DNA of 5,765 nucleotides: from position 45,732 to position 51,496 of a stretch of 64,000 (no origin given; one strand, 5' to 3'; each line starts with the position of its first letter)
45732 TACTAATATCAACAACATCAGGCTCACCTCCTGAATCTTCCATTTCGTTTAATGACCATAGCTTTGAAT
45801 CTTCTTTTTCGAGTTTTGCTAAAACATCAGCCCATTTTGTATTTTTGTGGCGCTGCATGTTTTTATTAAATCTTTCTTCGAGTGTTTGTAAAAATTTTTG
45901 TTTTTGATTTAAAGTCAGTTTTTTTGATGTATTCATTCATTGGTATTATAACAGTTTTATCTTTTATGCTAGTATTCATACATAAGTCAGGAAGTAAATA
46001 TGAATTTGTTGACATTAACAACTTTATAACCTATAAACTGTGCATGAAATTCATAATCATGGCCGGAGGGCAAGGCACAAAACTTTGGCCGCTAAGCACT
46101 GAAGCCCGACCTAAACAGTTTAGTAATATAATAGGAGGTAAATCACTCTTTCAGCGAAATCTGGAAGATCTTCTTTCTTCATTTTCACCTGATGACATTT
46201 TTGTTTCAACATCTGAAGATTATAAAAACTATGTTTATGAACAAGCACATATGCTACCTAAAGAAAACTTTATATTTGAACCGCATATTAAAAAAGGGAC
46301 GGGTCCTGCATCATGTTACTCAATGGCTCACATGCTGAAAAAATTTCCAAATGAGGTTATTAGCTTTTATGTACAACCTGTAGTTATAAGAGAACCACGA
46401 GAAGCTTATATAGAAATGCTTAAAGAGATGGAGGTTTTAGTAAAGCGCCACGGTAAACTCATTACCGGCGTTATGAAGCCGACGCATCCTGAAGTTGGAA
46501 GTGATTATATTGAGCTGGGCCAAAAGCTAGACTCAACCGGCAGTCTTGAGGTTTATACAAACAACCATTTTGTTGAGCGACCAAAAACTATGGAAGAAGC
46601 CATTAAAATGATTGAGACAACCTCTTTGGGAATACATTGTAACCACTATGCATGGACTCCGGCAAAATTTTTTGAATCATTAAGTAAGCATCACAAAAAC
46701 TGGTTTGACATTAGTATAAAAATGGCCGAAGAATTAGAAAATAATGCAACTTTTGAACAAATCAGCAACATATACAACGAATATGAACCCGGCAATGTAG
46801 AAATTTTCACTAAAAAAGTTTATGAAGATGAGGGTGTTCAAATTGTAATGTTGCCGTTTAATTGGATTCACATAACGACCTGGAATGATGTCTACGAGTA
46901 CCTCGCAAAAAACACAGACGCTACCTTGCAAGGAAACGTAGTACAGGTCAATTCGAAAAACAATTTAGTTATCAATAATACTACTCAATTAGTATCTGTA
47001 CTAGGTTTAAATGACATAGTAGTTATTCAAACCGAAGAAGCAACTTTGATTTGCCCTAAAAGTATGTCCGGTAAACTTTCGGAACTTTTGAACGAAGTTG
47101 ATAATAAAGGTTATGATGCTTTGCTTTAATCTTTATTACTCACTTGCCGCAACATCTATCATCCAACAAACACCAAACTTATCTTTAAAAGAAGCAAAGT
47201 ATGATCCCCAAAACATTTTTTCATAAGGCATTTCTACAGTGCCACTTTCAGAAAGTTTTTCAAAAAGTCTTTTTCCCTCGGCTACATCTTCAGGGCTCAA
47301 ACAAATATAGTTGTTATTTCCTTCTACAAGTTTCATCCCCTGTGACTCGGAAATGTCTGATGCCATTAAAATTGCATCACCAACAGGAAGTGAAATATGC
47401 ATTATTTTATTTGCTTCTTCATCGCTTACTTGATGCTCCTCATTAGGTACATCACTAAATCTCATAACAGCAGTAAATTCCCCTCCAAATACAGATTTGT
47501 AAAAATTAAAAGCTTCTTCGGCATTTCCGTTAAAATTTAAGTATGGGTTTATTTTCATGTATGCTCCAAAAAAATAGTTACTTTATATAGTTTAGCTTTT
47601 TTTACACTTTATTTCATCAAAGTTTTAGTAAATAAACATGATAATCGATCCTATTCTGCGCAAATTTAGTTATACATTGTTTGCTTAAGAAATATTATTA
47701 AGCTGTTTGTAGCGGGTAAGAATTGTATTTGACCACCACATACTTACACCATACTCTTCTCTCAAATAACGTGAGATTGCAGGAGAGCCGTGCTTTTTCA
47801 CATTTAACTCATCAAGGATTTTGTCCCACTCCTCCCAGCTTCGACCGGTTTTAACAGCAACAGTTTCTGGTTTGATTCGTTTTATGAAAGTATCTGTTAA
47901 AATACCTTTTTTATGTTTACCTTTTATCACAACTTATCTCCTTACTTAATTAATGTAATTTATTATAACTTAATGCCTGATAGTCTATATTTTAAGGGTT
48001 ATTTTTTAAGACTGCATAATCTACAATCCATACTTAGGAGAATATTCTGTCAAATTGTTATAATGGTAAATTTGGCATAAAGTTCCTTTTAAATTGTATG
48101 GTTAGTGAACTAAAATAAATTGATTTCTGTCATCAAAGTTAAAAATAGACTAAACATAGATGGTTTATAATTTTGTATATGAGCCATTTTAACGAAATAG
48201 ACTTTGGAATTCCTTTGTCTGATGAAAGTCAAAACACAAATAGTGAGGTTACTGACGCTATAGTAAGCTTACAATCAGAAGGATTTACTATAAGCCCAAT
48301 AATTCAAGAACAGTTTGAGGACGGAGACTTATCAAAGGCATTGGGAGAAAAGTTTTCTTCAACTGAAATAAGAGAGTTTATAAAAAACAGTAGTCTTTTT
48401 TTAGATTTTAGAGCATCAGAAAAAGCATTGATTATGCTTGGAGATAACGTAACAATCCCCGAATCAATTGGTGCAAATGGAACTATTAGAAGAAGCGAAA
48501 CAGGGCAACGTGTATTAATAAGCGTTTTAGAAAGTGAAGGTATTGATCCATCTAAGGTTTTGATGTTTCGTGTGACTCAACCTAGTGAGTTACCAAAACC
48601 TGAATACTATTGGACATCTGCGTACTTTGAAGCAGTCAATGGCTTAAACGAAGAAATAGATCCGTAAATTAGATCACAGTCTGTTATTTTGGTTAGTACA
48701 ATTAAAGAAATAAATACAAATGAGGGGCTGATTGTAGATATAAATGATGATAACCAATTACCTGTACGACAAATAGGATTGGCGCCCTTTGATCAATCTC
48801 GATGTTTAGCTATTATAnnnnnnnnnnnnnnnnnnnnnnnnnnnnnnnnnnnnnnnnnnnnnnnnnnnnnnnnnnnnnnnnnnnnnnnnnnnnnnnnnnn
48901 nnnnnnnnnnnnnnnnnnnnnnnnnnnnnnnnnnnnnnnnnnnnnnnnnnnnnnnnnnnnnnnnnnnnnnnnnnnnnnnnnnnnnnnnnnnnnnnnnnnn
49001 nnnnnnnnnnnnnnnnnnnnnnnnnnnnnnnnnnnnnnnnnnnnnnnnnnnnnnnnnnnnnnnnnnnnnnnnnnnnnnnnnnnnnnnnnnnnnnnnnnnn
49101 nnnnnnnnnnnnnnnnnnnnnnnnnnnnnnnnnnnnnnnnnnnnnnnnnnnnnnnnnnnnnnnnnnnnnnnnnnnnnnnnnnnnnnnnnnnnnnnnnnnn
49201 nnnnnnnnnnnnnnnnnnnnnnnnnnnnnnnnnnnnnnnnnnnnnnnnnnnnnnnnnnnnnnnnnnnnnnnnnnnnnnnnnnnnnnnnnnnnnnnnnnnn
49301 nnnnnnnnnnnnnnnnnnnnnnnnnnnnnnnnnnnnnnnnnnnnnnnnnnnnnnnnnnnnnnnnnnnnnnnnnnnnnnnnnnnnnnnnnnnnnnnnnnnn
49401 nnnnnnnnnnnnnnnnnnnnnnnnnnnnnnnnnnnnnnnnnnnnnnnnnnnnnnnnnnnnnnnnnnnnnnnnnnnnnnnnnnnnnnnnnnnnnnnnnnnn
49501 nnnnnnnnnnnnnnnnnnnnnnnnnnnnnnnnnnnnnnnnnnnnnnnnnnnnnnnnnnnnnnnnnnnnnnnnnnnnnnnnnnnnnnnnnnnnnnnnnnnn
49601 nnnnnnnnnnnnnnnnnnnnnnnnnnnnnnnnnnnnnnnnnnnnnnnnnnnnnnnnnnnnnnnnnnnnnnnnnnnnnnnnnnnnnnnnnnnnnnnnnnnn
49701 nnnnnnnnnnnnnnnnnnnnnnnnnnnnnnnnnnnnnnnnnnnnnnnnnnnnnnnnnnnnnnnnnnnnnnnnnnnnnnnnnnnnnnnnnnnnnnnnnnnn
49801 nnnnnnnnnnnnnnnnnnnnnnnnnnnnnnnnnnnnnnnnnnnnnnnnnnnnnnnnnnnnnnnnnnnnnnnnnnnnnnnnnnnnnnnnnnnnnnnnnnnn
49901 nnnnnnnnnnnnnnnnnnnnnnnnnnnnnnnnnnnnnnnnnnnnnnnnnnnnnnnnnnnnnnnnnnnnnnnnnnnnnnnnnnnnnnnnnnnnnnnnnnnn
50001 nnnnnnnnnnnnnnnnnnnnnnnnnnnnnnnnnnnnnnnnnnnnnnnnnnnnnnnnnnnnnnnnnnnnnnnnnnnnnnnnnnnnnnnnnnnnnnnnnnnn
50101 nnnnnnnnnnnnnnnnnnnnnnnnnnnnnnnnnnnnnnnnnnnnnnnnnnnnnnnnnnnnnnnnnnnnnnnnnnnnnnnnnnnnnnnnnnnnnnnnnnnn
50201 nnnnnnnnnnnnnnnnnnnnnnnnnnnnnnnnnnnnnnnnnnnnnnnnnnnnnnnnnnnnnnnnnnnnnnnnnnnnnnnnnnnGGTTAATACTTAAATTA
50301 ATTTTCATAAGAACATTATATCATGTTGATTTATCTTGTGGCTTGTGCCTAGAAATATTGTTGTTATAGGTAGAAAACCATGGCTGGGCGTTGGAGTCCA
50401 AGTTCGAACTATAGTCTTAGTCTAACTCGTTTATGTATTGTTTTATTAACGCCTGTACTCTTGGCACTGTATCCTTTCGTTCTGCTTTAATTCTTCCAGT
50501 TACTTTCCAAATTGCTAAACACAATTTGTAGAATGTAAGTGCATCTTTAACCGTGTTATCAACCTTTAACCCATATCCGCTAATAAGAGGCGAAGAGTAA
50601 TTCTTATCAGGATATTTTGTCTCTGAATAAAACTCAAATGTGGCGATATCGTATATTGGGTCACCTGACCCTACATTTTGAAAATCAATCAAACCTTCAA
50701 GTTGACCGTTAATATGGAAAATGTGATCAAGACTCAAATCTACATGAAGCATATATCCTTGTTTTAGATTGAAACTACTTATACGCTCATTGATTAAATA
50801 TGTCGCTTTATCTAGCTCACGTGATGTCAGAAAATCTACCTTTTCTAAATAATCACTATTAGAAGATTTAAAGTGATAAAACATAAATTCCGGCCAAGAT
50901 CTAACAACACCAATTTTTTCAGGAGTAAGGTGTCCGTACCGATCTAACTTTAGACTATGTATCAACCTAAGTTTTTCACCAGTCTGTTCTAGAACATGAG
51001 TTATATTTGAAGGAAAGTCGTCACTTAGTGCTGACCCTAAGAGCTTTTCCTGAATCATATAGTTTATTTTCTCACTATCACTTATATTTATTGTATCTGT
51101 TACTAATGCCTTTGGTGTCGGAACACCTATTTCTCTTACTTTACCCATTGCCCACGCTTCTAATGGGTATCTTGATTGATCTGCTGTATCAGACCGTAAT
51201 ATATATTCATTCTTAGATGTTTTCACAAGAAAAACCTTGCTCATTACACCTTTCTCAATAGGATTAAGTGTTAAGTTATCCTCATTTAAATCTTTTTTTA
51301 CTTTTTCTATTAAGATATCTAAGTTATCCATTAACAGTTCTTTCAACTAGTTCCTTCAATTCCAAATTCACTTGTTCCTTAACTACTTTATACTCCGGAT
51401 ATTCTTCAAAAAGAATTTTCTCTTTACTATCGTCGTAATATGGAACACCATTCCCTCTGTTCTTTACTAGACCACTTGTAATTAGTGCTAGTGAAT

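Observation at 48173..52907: Cassette of unknown function bracketed by direct-repeat paralogs: unknown 374-aa protein, APH-like kinase and PRTase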

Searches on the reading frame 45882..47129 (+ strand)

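Call 7: search_protein_families(library=ncbifam, proteins=[window:45882-47129:+], max_evalue=0.1)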
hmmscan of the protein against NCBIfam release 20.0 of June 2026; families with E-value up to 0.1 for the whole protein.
window:45882-47129:+ (415 aa): 7 families
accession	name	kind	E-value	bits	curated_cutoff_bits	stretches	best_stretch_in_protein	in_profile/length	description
TIGR01479.1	GMP_PMI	equivalog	4e-45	154.5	372.95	1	58-409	4-348/467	mannose-1-phosphate guanylyltransferase/mannose-6-phosphate isomerase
NF012004.0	PRK15460.1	equivalog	2.7e-25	89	859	1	58-407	9-356/478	mannose-1-phosphate guanyltransferase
TIGR03992.1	Arch_glmU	subfamily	1.2e-06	27.7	292.1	1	55-145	1-90/393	bifunctional sugar-1-phosphate nucleotidylyltransferase/acetyltransferase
TIGR00453.1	ispD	equivalog_domain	0.0013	18.3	181.3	1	58-122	3-62/219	2-C-methyl-D-erythritol 4-phosphate cytidylyltransferase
NF041313.1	UDPGP_AglF_Halo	equivalog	0.0055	16.2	400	1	55-99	1-43/234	UTP--glucose-1-phosphate uridylyltransferase AglF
NF006899.0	PRK09382.1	equivalog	0.017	14.3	417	1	55-122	7-69/387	bifunctional 2-C-methyl-D-erythritol 4-phosphate cytidylyltransferase/2-C-methyl-D-erythritol 2,4-cyclodiphosphate synthase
TIGR01208.1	rmlA_long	equivalog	0.053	12.4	320.25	1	56-120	1-62/353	glucose-1-phosphate thymidylyltransferase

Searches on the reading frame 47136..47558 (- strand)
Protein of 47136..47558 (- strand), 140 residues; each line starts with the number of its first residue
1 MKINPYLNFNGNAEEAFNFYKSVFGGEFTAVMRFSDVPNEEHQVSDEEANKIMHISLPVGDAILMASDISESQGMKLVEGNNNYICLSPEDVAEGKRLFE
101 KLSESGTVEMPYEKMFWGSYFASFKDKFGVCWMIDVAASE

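Call 3: search_protein_families(library=pfam, proteins=[window:47136-47558:-], max_evalue=0.1)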
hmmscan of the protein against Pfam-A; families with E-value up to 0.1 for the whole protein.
window:47136-47558:- (140 aa): 3 families
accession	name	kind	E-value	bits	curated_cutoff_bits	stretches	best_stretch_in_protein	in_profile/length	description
PF06983.19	3-dmu-9_3-mt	-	1.5e-10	42.1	24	1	2-134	2-115/116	3-demethylubiquinone-9 3-methyltransferase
PF00903.31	Glyoxalase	-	4.5e-09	37.2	20.6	1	3-133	2-120/121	Glyoxalase/Bleomycin resistance protein/Dioxygenase superfamily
PF22656.2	At5g48480-like_N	-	0.038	14.2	27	1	13-27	9-23/59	Glyoxalase At5g48480-like, N-terminal domain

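Call 7: search_protein_families(library=ncbifam, proteins=[window:47136-47558:-], max_evalue=0.1)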
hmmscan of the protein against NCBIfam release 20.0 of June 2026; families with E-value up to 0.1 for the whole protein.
window:47136-47558:- (140 aa): 2 families
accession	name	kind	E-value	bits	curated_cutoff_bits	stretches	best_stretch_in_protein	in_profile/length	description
NF007537.0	PRK10148.1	equivalog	1.8e-22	80.3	122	1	1-137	1-141/147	VOC family metalloprotein YjdN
NF008378.0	PRK11173.1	equivalog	0.034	13.5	334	1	18-78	17-78/238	two-component system response regulator ArcA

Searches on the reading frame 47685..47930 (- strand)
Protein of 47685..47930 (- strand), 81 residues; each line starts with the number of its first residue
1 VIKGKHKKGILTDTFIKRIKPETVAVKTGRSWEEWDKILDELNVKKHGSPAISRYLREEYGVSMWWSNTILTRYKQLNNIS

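Call 3: search_protein_families(library=pfam, proteins=[window:47685-47930:-], max_evalue=0.1)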
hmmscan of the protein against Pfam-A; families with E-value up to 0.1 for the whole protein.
window:47685-47930:- (81 aa): 2 families
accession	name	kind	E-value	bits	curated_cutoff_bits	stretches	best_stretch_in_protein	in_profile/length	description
PF14117.11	DUF4287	-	7.6e-07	29.5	27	1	23-75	8-59/60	Domain of unknown function (DUF4287)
PF12241.14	Enoyl_reductase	-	0.055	13.2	22.1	1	22-75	110-164/236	Trans-2-enoyl-CoA reductase catalytic region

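Call 7: search_protein_families(library=ncbifam, proteins=[window:47685-47930:-], max_evalue=0.1)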
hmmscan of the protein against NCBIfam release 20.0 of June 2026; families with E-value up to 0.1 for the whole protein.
window:47685-47930:- (81 aa): 2 families
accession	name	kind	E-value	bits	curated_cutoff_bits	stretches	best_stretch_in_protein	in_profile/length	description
NF043048.1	EnoyACPredFabV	equivalog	0.011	14.6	400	1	22-78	191-248/395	enoyl-ACP reductase FabV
NF010177.0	PRK13656.1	subfamily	0.037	12.7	403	1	22-76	191-246/398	enoyl-[acyl-carrier-protein] reductase FabV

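Call 8: search_protein_families(library=padloc, proteins=[window:47685-47930:-], max_evalue=0.1)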
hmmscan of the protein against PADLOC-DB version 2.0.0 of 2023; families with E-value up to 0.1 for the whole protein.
window:47685-47930:- (81 aa): 0 families

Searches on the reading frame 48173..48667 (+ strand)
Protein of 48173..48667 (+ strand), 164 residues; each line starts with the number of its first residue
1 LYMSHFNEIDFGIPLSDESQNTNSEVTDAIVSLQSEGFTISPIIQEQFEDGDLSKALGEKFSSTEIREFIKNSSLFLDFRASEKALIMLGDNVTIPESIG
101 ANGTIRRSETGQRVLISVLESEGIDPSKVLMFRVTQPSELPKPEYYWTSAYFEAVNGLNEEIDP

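Call 3: search_protein_families(library=pfam, proteins=[window:48173-48667:+], max_evalue=0.1)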
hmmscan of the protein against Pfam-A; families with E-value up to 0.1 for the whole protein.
window:48173-48667:+ (164 aa): 0 families

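Call 7: search_protein_families(library=ncbifam, proteins=[window:48173-48667:+], max_evalue=0.1)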
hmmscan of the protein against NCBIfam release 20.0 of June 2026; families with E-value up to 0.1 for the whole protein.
window:48173-48667:+ (164 aa): 0 families

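Call 8: search_protein_families(library=padloc, proteins=[window:48173-48667:+], max_evalue=0.1)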
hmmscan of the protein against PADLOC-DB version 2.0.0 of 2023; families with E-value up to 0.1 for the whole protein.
window:48173-48667:+ (164 aa): 0 families

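Call 89: search_protein_families(library=phrogs, proteins=[window:48173-48667:+], max_evalue=0.01)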
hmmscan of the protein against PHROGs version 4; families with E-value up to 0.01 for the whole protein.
window:48173-48667:+ (164 aa): 0 families

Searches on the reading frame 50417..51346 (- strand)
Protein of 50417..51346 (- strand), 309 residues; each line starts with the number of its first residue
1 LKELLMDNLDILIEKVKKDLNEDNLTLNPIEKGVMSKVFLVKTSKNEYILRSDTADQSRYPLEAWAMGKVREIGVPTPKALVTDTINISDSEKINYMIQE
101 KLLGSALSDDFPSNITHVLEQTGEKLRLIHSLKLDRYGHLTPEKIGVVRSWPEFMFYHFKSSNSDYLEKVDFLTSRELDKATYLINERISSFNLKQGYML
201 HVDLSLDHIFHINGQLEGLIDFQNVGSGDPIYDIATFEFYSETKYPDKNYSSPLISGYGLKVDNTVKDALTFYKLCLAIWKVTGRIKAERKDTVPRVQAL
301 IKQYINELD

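Call 3: search_protein_families(library=pfam, proteins=[window:50417-51346:-], max_evalue=0.1)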
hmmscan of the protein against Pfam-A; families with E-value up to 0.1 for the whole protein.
window:50417-51346:- (309 aa): 1 family
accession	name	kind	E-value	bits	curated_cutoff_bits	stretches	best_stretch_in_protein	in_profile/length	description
PF01636.29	APH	-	3.3e-16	60.2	23.2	1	27-236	2-208/239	Phosphotransferase enzyme family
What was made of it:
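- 50417..51331 (-): APH-family kinase, 304 aa from the ATG at 51331. The mechanical ORF start is a TTG at 51346. Pfam APH, 3.3e-16 (call 3).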

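Call 7: search_protein_families(library=ncbifam, proteins=[window:50417-51346:-], max_evalue=0.1)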
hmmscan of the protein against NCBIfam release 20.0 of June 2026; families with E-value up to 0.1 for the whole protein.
window:50417-51346:- (309 aa): 10 families
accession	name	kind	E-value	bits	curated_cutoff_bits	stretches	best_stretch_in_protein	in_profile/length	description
NF003558.0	PRK05231.1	equivalog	9.7e-10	37.9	271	1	25-236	25-226/322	homoserine kinase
NF033068.1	APH_3p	equivalog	7.7e-08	32.1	205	1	36-274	24-249/255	APH(3') family aminoglycoside O-phosphotransferase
TIGR02172.1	Fb_sc_TIGR02172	paralog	8.5e-05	22.5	228.2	1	54-249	33-202/226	TIGR02172 family protein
NF000107.2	APH_4_Ia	exception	8.9e-05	21.9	725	1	28-240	26-235/341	aminoglycoside O-phosphotransferase APH(4)-Ia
TIGR00938.1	thrB_alt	equivalog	0.002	17.5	255.9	1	25-235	25-225/307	homoserine kinase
NF033059.2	APH_3p_I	exception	0.01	15.2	400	1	199-262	190-251/267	APH(3')-I family aminoglycoside O-phosphotransferase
NF046102.1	CellCycRegCcrZ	equivalog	0.013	15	400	1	185-274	141-226/260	cell cycle regulator CcrZ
NF000015.3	APH_2pp_IIa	exception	0.018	14.1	625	1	165-237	152-226/299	aminoglycoside O-phosphotransferase APH(2'')-IIa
TIGR03724.2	arch_bud32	equivalog_domain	0.022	14.3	125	1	56-134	36-106/193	KEOPS complex kinase/ATPase Bud32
NF038156.1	lant_syn_V_LxmK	equivalog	0.022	13.8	315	1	118-237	112-230/347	class V lanthionine synthetase subunit LxmK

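Call 8: search_protein_families(library=padloc, proteins=[window:50417-51346:-], max_evalue=0.1)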
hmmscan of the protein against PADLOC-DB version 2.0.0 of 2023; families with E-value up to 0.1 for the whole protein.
window:50417-51346:- (309 aa): 0 families

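Call 31: search_solved_structures(query=window:50417-51346:-, max_evalue=0.01)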
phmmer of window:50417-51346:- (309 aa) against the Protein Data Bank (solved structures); distinct sequences matched with E-value up to 0.01: 6.
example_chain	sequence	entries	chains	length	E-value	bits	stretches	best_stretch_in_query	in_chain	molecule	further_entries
3w0m_A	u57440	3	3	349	4e-06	29.8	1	29-240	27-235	Hygromycin-B 4-O-kinase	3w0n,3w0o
3w0r_A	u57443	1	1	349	1.1e-05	28.4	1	29-240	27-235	Hygromycin-B 4-O-kinase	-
3w0q_A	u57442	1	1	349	1.1e-05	28.4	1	29-240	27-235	Hygromycin-B 4-O-kinase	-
3w0p_A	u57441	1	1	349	5.2e-05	26.1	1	29-240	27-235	Hygromycin-B 4-O-kinase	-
3w0s_A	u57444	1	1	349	0.00012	24.9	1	27-240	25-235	Hygromycin-B 4-O-kinase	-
3tyk_A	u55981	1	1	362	0.00013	24.8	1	27-240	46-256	Hygromycin-B 4-O-kinase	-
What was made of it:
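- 50417..51331 (-): The closest solved relative is hygromycin-B 4-O-kinase, E = 4e-6 (call 31).
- Closest known: APH. Different: The match is weak (E = 4e-6 against the hygromycin kinase in PDB; NCBIfam APH(4)-Ia 21.9 bits against a cut-off of 725, calls 7, 31).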

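Call 62: find_related_loci(query=A5, collection=metagenome_contigs, flank=5000)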
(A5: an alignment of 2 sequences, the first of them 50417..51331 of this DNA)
Query A5 (304 aa) in metagenome_contigs; peptide patterns used: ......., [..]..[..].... (x = any residue, [..] = any of these).
52 stretches matched a pattern, but none encodes a relative of the query by tblastn (E <= 1e-3).
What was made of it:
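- Tried and rejected: Metagenome scan with the kinase pair alignment: no relative (call 62).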

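Call 77: search_solved_structures(query=A5, max_evalue=0.01, show_alignments=3)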
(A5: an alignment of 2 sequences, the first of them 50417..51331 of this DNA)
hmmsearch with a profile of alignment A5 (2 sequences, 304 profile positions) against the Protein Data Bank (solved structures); distinct sequences matched with E-value up to 0.01: 2.
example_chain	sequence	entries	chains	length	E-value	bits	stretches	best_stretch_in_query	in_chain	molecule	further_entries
3w0m_A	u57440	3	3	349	0.0058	19.6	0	28-235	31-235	Hygromycin-B 4-O-kinase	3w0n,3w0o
3w0q_A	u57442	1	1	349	0.0081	19.1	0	28-235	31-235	Hygromycin-B 4-O-kinase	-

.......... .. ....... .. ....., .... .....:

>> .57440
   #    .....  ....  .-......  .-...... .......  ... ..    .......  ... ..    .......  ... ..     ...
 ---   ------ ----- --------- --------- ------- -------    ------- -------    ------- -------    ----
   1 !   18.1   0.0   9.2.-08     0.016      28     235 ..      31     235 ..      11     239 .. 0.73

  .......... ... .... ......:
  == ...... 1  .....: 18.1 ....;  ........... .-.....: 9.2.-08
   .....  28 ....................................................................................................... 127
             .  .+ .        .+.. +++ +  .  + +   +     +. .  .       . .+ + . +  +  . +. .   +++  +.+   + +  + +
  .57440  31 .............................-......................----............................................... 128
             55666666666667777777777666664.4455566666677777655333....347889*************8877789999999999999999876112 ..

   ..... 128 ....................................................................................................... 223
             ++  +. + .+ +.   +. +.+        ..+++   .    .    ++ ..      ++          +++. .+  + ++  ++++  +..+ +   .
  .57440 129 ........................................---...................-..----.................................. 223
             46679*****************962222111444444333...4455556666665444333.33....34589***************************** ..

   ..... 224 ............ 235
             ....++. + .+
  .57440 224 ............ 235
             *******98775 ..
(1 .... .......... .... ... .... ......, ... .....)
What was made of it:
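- Closest known: APH. Same: The Arg at the beta3 position is shared with APH(4)-Ia (call 77).
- The Arg at the beta3 position is also seen in the active hygromycin kinase (call 77). The kinase's nearest solved relative is an aminoglycoside (hygromycin B) kinase (calls 31, 77).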

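Call 89: search_protein_families(library=phrogs, proteins=[window:50417-51331:-], max_evalue=0.01)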
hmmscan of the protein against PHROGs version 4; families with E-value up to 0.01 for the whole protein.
window:50417-51331:- (304 aa): 1 family
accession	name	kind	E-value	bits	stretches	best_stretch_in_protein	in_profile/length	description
phrog_15084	-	unknown function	0.0018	19.2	1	194-231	186-223/264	-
